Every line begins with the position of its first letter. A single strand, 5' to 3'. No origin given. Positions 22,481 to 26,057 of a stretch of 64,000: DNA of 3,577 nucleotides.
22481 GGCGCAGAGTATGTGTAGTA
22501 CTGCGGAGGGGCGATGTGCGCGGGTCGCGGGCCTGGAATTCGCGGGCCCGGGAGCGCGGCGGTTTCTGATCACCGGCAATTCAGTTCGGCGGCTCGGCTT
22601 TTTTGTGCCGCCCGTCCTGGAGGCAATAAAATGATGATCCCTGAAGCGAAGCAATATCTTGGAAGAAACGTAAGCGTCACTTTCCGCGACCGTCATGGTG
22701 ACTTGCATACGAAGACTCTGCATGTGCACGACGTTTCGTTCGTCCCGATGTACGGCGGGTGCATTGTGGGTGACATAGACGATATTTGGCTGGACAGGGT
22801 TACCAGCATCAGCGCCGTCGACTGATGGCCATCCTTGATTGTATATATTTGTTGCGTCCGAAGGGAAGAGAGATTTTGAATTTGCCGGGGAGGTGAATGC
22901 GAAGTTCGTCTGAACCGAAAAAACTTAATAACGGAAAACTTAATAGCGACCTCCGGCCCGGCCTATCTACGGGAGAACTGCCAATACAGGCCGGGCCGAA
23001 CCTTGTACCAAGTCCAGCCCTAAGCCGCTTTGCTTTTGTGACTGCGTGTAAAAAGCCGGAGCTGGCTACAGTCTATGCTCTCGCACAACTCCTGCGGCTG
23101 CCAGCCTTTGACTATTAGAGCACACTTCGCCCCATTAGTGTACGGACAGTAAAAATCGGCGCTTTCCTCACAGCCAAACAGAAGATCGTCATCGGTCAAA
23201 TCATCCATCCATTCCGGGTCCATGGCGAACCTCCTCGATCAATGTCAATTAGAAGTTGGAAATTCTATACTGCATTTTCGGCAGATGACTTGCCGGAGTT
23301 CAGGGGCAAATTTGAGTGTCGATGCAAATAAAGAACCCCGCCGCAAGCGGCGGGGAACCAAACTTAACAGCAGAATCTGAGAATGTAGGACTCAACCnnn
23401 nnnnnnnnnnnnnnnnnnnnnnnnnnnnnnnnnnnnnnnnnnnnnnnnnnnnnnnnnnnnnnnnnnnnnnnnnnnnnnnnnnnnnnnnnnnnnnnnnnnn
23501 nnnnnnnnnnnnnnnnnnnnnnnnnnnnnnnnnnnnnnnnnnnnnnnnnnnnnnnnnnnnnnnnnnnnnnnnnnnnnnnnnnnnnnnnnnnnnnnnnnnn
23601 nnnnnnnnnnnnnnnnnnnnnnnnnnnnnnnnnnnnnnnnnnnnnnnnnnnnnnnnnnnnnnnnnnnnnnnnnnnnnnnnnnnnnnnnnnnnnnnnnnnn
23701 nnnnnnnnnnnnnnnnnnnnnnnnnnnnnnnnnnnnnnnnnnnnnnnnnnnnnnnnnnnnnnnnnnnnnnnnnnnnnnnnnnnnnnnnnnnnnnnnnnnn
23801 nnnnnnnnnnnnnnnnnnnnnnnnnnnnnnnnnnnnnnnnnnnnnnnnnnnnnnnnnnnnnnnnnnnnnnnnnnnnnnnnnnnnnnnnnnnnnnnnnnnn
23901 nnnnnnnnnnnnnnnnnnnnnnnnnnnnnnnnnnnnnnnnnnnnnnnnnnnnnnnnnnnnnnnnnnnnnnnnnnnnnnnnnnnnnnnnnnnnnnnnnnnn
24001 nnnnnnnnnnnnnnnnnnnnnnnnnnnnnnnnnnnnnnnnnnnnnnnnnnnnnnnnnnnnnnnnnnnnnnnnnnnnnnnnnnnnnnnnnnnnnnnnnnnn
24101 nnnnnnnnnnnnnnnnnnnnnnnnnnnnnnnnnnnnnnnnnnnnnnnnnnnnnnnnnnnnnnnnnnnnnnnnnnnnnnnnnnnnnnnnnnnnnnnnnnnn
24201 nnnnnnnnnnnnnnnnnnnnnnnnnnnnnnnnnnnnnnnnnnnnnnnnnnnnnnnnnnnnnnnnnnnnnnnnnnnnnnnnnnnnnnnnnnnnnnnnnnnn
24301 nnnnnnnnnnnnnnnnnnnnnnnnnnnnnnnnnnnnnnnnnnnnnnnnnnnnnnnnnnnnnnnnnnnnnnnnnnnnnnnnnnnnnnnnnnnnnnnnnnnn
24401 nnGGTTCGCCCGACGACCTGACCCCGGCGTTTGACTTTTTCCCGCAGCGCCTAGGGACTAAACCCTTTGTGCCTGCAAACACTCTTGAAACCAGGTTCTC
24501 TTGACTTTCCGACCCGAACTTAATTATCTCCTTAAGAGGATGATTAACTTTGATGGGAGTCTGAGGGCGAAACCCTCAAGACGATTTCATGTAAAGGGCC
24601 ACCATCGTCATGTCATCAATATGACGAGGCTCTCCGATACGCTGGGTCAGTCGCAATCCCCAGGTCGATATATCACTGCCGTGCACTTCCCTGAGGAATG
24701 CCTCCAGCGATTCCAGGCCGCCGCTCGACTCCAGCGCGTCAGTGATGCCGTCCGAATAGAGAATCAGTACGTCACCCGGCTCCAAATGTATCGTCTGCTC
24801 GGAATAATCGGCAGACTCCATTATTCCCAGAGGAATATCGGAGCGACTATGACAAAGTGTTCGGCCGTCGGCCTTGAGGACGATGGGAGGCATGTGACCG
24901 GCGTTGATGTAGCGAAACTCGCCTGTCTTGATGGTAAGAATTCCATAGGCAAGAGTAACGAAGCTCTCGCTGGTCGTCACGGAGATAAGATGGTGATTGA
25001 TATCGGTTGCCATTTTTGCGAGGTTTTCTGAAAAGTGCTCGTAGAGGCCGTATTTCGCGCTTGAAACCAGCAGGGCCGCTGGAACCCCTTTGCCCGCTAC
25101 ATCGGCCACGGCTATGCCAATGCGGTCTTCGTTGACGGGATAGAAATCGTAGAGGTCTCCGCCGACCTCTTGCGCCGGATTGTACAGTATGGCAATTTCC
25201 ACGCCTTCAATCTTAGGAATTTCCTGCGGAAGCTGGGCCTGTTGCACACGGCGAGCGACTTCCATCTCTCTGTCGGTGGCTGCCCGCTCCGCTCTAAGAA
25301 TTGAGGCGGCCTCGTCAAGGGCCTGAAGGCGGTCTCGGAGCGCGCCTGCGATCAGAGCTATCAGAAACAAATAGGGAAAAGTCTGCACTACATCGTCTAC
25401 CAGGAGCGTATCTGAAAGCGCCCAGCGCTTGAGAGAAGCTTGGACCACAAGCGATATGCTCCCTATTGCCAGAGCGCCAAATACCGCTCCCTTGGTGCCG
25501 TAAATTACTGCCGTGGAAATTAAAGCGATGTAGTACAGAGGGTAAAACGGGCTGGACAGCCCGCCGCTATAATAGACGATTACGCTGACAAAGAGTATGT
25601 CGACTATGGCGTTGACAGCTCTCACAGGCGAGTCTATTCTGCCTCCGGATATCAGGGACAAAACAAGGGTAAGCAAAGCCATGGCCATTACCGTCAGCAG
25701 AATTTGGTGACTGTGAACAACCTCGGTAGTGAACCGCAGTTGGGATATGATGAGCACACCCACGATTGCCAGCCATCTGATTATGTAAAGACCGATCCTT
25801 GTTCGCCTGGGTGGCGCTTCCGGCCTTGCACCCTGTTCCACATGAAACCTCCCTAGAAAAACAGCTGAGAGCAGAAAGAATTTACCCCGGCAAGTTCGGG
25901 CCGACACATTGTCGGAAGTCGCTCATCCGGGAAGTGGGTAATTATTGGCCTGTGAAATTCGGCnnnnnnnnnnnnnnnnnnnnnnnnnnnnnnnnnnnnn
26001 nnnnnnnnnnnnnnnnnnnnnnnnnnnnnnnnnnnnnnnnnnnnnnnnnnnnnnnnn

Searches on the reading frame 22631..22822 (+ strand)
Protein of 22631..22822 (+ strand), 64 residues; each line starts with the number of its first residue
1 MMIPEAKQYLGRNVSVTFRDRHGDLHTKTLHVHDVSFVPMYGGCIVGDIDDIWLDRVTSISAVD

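Call 11: search_protein_families(library=pfam, proteins=[window:22631-22822:+], max_evalue=0.01)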
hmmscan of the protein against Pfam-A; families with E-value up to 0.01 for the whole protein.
window:22631-22822:+ (64 aa): 0 families

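Call 12: find_homologous_proteins(query=window:22631-22822:+, max_evalue=0.001)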
Query window:22631-22822:+ (64 aa): 67 proteins with E <= 0.001 among 67 candidates.
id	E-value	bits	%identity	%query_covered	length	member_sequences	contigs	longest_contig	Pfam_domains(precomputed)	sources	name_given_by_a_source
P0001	2.1e-35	137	95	100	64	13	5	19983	-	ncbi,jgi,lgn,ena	jgi:hypothetical protein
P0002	9.5e-33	128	86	100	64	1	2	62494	-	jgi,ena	-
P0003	6.2e-32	126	83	100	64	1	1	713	-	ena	-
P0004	1.1e-31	125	81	100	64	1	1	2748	-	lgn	-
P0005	1.3e-31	125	88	100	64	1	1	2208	-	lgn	-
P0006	1.7e-31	124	84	98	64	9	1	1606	-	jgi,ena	jgi:hypothetical protein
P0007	2.2e-31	124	80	100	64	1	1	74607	-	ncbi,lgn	-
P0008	2.4e-31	124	84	98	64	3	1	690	-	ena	-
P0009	4.3e-31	123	86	98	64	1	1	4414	-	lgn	-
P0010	4.9e-31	123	88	100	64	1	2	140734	-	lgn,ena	-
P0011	4.9e-31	123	84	100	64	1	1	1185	-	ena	-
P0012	7.7e-31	122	78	100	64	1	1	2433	-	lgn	-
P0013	7.9e-31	122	78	100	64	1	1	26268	-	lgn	-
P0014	1.2e-30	122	81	98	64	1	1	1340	-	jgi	jgi:hypothetical protein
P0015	1.3e-30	122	80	100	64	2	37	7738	-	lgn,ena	-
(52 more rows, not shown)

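Call 14: find_related_loci(query=A1, collection=genome_contigs, flank=3000)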
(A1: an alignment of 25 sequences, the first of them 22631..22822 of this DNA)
Query A1 (64 aa) in genome_contigs; peptide patterns used: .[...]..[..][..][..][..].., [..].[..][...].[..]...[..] (x = any residue, [..] = any of these).
50 stretches matched a pattern; 42 encode a relative of the query (tblastn E <= 1e-3); 42 distinct loci.
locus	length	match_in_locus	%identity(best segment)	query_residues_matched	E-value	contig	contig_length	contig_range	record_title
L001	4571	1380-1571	95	1-64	7e-40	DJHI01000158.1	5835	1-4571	MAG TPA_asm: Armatimonadetes bacterium UBA5829 UBA5829_contig_802, whole genome shotgun sequence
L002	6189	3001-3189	84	1-63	9e-38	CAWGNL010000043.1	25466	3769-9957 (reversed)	MAG: uncultured bacterium isolate MFD01112.bin.2.36 genome assembly, contig: contig_14531, whole genome shotgun sequence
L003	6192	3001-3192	80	1-64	3e-35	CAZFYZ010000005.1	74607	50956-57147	MAG TPA_asm: uncultured bacterium isolate SRP294416_co1_116 genome assembly, contig: NODE_407_length_74607_cov_5.258652,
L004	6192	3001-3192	83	1-64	1e-34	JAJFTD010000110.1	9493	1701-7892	MAG: bacterium isolate bin.10 k141_3676096, whole genome shotgun sequence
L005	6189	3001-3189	76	1-63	4e-32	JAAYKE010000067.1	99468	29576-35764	MAG: Armatimonadota bacterium isolate AS10tlH2TH_383 142511_AS10, whole genome shotgun sequence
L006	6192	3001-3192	73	1-64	3e-31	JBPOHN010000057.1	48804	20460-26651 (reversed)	MAG: Armatimonadota bacterium isolate MAG_188 c_000000311723, whole genome shotgun sequence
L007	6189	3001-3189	70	1-63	5e-31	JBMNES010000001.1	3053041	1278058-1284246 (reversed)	MAG: Armatimonadota bacterium isolate SBF912LR0HQ0044 contig_28947, whole genome shotgun sequence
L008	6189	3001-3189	71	1-63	1e-30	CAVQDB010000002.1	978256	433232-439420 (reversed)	MAG: uncultured Armatimonadetes bacterium isolate MFD02416.bin.3.344 genome assembly, contig: contig_36192, whole genome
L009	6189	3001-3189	67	1-63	3e-30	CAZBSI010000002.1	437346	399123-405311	MAG TPA_asm: uncultured bacterium isolate SRP216815_co1_264 genome assembly, contig: NODE_12_length_437346_cov_73.589006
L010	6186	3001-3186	74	1-62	3e-30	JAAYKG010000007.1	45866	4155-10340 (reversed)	MAG: Armatimonadota bacterium isolate AS10tlH2TH_387 6567_AS10, whole genome shotgun sequence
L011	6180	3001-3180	75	5-64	3e-29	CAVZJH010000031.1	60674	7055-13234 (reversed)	MAG: uncultured bacterium isolate MFD01112.bin.2.12 genome assembly, contig: contig_15361, whole genome shotgun sequence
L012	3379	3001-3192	69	1-64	4e-29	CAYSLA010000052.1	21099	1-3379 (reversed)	MAG TPA_asm: uncultured bacterium isolate SRP098346_co1_397 genome assembly, contig: NODE_2337_length_21099_cov_12.22538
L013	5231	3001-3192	69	1-64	8e-28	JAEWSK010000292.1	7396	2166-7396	MAG: Armatimonadota bacterium isolate OH_SDB_104 k127_226648, whole genome shotgun sequence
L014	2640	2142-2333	64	1-64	1e-27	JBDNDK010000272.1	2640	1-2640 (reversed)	MAG: Armatimonadota bacterium isolate RM_bin9_OCT21 C272, whole genome shotgun sequence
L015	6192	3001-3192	66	1-64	1e-27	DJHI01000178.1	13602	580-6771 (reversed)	MAG TPA_asm: Armatimonadetes bacterium UBA5829 UBA5829_contig_6288, whole genome shotgun sequence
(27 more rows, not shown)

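Call 18: find_related_loci(query=A1, collection=metagenome_contigs, flank=1500)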
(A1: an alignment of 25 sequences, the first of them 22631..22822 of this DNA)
Query A1 (64 aa) in metagenome_contigs; peptide patterns used: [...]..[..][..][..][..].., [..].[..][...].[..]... (x = any residue, [..] = any of these).
233 stretches matched a pattern; 91 encode a relative of the query (tblastn E <= 1e-3); the best 80 are kept; 80 distinct loci.
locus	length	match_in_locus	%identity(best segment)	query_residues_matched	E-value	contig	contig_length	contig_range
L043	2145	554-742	84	1-63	3e-35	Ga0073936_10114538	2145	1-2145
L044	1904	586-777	80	1-64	5e-35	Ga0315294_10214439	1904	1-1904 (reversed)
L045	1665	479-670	77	1-64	1e-34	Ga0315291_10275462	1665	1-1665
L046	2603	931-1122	80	1-64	1e-34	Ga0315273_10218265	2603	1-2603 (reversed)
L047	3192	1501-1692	80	1-64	3e-34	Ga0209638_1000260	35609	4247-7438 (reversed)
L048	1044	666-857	77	1-64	1e-34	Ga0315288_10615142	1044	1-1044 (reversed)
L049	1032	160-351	77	1-64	1e-34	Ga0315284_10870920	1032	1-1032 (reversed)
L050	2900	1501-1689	75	1-63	2e-32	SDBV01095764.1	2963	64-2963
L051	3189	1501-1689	76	1-63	2e-32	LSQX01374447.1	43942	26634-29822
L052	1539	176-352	86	1-59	8e-33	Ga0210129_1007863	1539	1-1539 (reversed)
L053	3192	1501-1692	73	1-64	5e-32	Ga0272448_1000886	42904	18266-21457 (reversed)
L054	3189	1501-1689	73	1-63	1e-31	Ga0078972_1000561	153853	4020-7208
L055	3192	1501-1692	73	1-64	2e-31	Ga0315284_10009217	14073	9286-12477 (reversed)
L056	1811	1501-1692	73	1-64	3e-31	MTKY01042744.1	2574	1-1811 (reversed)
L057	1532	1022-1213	69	1-64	3e-31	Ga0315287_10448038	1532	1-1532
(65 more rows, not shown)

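Call 22: predict_structure(alignment_id=A1)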
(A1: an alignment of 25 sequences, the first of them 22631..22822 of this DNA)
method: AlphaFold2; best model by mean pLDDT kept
length: 64 residues; sequences in the alignment: 25
mean_pLDDT: 90.9   pTM: 0.69
mean pLDDT of the five models: 90.9, 89.8, 89.2, 84.3, 83.2
residues with pLDDT >= 90: 45; 70-90: 19; 50-70: 0; < 50: 0
segments of 3 or more residues with pLDDT < 50: none
pLDDT, mean of each block of 10 residues (from residue 1): 89 93 92 92 89 92 86
secondary structure, 60 per line:
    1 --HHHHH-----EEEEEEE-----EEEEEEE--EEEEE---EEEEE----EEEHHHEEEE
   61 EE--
elements in order: H3-7 E13-19 E25-31 E34-38 E42-46 E51-53 E57-62

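Call 28: fold_search(model_id=the predicted structure, library=pdb)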
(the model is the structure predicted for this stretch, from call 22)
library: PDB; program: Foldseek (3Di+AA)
matches with E <= 10: 790; with E <= 0.001: 0
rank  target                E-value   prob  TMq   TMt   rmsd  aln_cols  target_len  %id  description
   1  7t8k_B                3.7e-02  1.00  0.73  0.19   2.4        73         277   12  BrxR from Acinetobacter BREX type I phage restriction system bound to DNA (released 2022-05-18)
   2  9fnd_Y                4.7e-02  1.00  0.79  0.18   1.8        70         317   13  Transcriptional activator PafBC bound to mycobacterial RNA polymerase (released 2025-02-12)
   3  7tb5                  5.9e-02  1.00  0.72  0.20   2.7        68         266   13  Structure of P. aeruginosa PA17 CapW (released 2022-01-19)
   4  7qfz_H                6.2e-02  1.00  0.75  0.20   2.7        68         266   10  BrxR, a WYL-domain containing transcriptional regulator (released 2022-05-18)
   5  7qfz_G                6.6e-02  1.00  0.75  0.19   2.7        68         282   10  BrxR, a WYL-domain containing transcriptional regulator (released 2022-05-18)
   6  7qfz_E                7.8e-02  1.00  0.81  0.20   1.9        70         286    6  BrxR, a WYL-domain containing transcriptional regulator (released 2022-05-18)
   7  9c5g_A                8.7e-02  1.00  0.68  0.18   2.9        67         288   19  Structure of R. leguminosarum CapW bound to single-stranded DNA (released 2024-10-30)
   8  7qfz_D                9.2e-02  1.00  0.81  0.20   1.9        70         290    6  BrxR, a WYL-domain containing transcriptional regulator (released 2022-05-18)
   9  7qfz_B                9.2e-02  1.00  0.75  0.19   2.7        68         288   10  BrxR, a WYL-domain containing transcriptional regulator (released 2022-05-18)
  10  7qfz_C                9.2e-02  1.00  0.75  0.19   2.7        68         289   10  BrxR, a WYL-domain containing transcriptional regulator (released 2022-05-18)
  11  7qfz_A                9.2e-02  1.00  0.75  0.19   2.7        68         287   10  BrxR, a WYL-domain containing transcriptional regulator (released 2022-05-18)
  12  9g6k_Lp               9.2e-02  1.00  0.57  0.12   4.2        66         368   17  LSU structure derived from the LSU sample of the mitoribosome from T. gondii. (released 2024-12-11)
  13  9i05_Al               9.2e-02  0.99  0.56  0.12   4.5        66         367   15  Cryo-EM structure of the large subunit of the mitochondrial ribosome from Toxoplasma gondii (released 2025-06-11)
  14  6sj9_A                9.7e-02  1.00  0.77  0.09   1.7        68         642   13  Proteasome accessory factor B/C (PafBC) of Arthrobacter aurescens (released 2019-10-16)
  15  9fnd_X                1.0e-01  1.00  0.72  0.16   2.6        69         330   22  Transcriptional activator PafBC bound to mycobacterial RNA polymerase (released 2025-02-12)
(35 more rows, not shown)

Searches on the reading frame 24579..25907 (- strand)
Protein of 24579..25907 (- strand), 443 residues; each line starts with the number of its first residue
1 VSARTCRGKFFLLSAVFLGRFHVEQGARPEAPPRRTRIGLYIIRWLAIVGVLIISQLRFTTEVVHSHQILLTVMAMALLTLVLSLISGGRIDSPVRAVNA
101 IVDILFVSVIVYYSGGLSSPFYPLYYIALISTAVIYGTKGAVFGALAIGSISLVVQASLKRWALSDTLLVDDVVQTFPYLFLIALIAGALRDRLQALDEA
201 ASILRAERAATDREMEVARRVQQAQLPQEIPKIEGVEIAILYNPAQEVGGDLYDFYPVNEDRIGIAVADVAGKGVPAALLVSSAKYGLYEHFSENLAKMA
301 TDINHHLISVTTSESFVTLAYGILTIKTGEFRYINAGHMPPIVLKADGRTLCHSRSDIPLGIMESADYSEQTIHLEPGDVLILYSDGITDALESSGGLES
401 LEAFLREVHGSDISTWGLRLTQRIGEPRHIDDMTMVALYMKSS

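Call 11: search_protein_families(library=pfam, proteins=[window:24579-25907:-], max_evalue=0.01)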
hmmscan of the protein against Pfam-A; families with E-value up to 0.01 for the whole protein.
window:24579-25907:- (443 aa): 2 families
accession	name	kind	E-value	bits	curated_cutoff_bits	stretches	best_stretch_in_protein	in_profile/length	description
PF07228.17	SpoIIE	-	4.2e-39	134.9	25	1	260-438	2-189/192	Stage II sporulation protein E (SpoIIE)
PF25323.1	6TM_PilS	-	3.4e-08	33.8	27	1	38-199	12-187/189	PilS-like transmembrane domain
